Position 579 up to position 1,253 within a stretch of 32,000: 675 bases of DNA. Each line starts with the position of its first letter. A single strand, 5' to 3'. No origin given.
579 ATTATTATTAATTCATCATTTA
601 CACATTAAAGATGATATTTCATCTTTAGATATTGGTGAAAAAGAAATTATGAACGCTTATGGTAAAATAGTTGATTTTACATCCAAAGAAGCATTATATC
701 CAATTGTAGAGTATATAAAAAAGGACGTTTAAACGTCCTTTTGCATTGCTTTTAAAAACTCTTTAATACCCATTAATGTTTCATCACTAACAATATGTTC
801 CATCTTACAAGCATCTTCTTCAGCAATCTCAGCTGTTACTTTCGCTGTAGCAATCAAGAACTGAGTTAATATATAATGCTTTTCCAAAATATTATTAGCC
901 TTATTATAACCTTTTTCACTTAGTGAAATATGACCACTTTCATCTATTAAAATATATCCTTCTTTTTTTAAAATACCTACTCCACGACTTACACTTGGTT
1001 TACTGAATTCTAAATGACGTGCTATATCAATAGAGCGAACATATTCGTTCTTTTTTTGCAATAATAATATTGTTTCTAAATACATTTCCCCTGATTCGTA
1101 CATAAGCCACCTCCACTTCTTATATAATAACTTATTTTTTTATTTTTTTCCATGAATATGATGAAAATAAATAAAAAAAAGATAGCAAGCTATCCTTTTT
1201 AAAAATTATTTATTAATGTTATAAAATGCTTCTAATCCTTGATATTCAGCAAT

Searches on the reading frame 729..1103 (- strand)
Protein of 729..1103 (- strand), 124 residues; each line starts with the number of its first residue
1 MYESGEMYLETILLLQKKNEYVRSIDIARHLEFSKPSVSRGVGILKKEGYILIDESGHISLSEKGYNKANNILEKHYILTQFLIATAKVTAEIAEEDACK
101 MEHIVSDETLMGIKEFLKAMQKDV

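Call 28: search_protein_families(library=pfam, proteins=[window:729-1103:-], max_evalue=0.001)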
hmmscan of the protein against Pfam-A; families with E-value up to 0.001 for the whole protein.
window:729-1103:- (124 aa): 3 families
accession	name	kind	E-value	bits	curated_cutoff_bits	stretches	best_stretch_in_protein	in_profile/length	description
PF02742.21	Fe_dep_repr_C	-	7.3e-15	55.2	27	1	63-123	2-62/70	Iron dependent repressor, metal binding and dimerisation domain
PF01325.25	Fe_dep_repress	-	5.9e-11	42.8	26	1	3-54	4-55/60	Iron dependent repressor, N-terminal DNA binding domain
PF12802.13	MarR_2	-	0.00033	21.2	27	1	18-51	17-50/61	MarR family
